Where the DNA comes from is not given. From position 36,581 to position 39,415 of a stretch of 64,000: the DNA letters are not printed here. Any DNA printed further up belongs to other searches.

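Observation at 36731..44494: Diol-dehydratase-like glycyl-radical enzyme with an Arg-rich active-site loop, divergent from a sulfonate-type ABC importer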

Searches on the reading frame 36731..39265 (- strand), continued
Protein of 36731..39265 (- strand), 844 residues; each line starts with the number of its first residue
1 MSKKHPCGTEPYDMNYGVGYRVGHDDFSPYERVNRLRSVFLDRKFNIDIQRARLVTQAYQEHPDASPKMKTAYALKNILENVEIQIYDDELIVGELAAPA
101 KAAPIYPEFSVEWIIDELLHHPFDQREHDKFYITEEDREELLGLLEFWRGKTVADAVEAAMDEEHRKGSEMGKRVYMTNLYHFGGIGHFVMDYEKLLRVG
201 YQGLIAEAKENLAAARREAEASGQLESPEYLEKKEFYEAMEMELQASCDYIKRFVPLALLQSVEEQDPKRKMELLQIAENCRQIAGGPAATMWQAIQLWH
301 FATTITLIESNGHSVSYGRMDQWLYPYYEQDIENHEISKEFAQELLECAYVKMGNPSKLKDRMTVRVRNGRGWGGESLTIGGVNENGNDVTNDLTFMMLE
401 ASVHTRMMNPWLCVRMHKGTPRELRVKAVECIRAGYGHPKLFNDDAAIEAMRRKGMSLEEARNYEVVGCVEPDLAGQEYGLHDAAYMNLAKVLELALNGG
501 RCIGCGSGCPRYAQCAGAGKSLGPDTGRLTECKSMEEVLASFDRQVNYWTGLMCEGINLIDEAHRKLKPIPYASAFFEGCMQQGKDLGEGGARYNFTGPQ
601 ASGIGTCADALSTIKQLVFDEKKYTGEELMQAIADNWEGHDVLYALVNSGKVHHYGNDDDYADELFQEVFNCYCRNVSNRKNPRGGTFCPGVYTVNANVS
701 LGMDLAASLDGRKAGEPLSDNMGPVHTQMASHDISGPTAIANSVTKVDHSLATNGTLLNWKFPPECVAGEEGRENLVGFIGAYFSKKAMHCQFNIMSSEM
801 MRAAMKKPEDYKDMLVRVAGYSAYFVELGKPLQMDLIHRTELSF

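Call 23: find_related_loci(query=window:36731-39265:-, collection=genome_contigs, flank=10000)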
Query window:36731-39265:- (844 aa) in genome_contigs; peptide patterns used: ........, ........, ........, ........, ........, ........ (x = any residue, [..] = any of these).
38 stretches matched a pattern; 27 encode a relative of the query (tblastn E <= 1e-3); 26 distinct loci.
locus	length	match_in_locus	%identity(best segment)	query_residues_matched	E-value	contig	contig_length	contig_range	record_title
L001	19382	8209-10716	79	1-844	0e+0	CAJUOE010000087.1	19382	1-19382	MAG TPA_asm: uncultured Lachnospiraceae bacterium isolate MGBC161624 genome assembly, contig: MGBC161624.87, whole genom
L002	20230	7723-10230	78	1-844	0e+0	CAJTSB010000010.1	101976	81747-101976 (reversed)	MAG TPA_asm: uncultured Lachnospiraceae bacterium isolate MGBC111479 genome assembly, contig: MGBC111479.10, whole genom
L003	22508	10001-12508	77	1-844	0e+0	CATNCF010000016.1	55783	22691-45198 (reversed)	MAG TPA_asm: uncultured Lachnospiraceae bacterium isolate MGG19816_1680015490 genome assembly, contig: ERR899284_610, wh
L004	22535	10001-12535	79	1-844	0e+0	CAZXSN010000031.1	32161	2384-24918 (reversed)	MAG TPA_asm: uncultured Lachnospiraceae bacterium isolate SRP314395_co1_133 genome assembly, contig: NODE_1035_length_32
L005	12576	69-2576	77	1-844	0e+0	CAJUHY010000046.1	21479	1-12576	MAG TPA_asm: uncultured Lachnospiraceae bacterium isolate MGBC140115 genome assembly, contig: MGBC140115.46, whole genom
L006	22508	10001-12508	78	1-844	0e+0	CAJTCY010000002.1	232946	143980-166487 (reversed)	Lachnospiraceae bacterium isolate B84_9_MI_BP genome assembly, contig: MGBC000136.2, whole genome shotgun sequence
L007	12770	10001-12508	77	1-844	0e+0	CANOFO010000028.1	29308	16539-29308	MAG TPA_asm: uncultured Lachnospiraceae bacterium isolate SRR13921779_bin.8_metawrap_v1.3_MAG genome assembly, contig: N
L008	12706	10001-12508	77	1-844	0e+0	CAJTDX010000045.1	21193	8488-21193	Lachnospiraceae bacterium isolate B57_57_RB_H genome assembly, contig: MGBC000118.45, whole genome shotgun sequence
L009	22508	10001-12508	75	1-844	0e+0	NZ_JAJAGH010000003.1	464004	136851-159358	Hominibacterium faecale strain SF3 contig3, whole genome shotgun sequence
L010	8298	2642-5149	77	1-844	0e+0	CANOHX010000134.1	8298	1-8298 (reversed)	MAG TPA_asm: uncultured Lachnospiraceae bacterium isolate SRR13921775_bin.38_metawrap_v1.3_MAG genome assembly, contig:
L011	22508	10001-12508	76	1-844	0e+0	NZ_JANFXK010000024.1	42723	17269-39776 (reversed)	Anaerovorax odorimutans strain SL.3.17 KBPEMAJO_24, whole genome shotgun sequence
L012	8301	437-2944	74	1-844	0e+0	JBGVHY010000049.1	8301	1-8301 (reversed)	MAG: Acutalibacteraceae bacterium isolate fecal_MAG_332 fecal_MAG_332_contig_0049, whole genome shotgun sequence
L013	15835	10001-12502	75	3-844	0e+0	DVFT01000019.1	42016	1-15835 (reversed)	MAG TPA_asm: Candidatus Limivivens merdigallinarum isolate ChiSjej3B21-11622 ChiSjej3B21M5__C23795_L42016_SRR6323095, wh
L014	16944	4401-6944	75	1-844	0e+0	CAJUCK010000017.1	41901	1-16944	MAG TPA_asm: uncultured Lachnospiraceae bacterium isolate MGBC117436 genome assembly, contig: MGBC117436.17, whole genom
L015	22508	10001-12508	72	1-844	0e+0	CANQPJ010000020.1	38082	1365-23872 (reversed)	MAG: uncultured Lachnospiraceae bacterium isolate Lapin-012__bin37 genome assembly, contig: Lapin-012__NODE_1760_length_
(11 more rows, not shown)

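Call 32: find_related_loci(query=A1, collection=genome_contigs, flank=10000)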
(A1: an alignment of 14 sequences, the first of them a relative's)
Query A1 (844 aa) in genome_contigs; peptide patterns used: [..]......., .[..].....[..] (x = any residue, [..] = any of these).
284 stretches matched a pattern; 267 encode a relative of the query (tblastn E <= 1e-3); the best 80 are kept; 80 distinct loci.
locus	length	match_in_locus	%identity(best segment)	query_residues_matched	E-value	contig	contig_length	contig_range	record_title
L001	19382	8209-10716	79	1-844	0e+0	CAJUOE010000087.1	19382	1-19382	MAG TPA_asm: uncultured Lachnospiraceae bacterium isolate MGBC161624 genome assembly, contig: MGBC161624.87, whole genom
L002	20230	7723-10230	78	1-844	0e+0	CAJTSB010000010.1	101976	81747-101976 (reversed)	MAG TPA_asm: uncultured Lachnospiraceae bacterium isolate MGBC111479 genome assembly, contig: MGBC111479.10, whole genom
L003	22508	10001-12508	77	1-844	0e+0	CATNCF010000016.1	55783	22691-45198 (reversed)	MAG TPA_asm: uncultured Lachnospiraceae bacterium isolate MGG19816_1680015490 genome assembly, contig: ERR899284_610, wh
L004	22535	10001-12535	79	1-844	0e+0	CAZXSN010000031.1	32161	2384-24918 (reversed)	MAG TPA_asm: uncultured Lachnospiraceae bacterium isolate SRP314395_co1_133 genome assembly, contig: NODE_1035_length_32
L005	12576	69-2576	77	1-844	0e+0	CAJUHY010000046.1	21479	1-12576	MAG TPA_asm: uncultured Lachnospiraceae bacterium isolate MGBC140115 genome assembly, contig: MGBC140115.46, whole genom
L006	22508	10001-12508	78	1-844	0e+0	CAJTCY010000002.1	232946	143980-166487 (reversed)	Lachnospiraceae bacterium isolate B84_9_MI_BP genome assembly, contig: MGBC000136.2, whole genome shotgun sequence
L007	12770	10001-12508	77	1-844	0e+0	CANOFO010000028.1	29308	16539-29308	MAG TPA_asm: uncultured Lachnospiraceae bacterium isolate SRR13921779_bin.8_metawrap_v1.3_MAG genome assembly, contig: N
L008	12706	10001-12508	77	1-844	0e+0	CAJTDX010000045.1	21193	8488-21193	Lachnospiraceae bacterium isolate B57_57_RB_H genome assembly, contig: MGBC000118.45, whole genome shotgun sequence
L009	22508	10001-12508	75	1-844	0e+0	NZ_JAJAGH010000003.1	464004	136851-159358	Hominibacterium faecale strain SF3 contig3, whole genome shotgun sequence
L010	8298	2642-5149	77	1-844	0e+0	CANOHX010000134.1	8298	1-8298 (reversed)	MAG TPA_asm: uncultured Lachnospiraceae bacterium isolate SRR13921775_bin.38_metawrap_v1.3_MAG genome assembly, contig:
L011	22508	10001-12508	76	1-844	0e+0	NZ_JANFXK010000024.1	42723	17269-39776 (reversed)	Anaerovorax odorimutans strain SL.3.17 KBPEMAJO_24, whole genome shotgun sequence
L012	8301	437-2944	74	1-844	0e+0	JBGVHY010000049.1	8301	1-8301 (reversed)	MAG: Acutalibacteraceae bacterium isolate fecal_MAG_332 fecal_MAG_332_contig_0049, whole genome shotgun sequence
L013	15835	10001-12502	75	3-844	0e+0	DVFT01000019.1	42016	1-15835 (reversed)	MAG TPA_asm: Candidatus Limivivens merdigallinarum isolate ChiSjej3B21-11622 ChiSjej3B21M5__C23795_L42016_SRR6323095, wh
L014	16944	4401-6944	75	1-844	0e+0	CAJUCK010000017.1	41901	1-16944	MAG TPA_asm: uncultured Lachnospiraceae bacterium isolate MGBC117436 genome assembly, contig: MGBC117436.17, whole genom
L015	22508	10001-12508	72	1-844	0e+0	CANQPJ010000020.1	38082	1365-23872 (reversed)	MAG: uncultured Lachnospiraceae bacterium isolate Lapin-012__bin37 genome assembly, contig: Lapin-012__NODE_1760_length_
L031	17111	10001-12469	64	8-844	0e+0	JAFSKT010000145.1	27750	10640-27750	MAG: Lachnospiraceae bacterium isolate RGIG3232 Goat_Reticulum-2__c365073, whole genome shotgun sequence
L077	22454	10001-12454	62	7-844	0e+0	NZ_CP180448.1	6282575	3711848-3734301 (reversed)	Klebsiella sp. MISC125 chromosome, complete genome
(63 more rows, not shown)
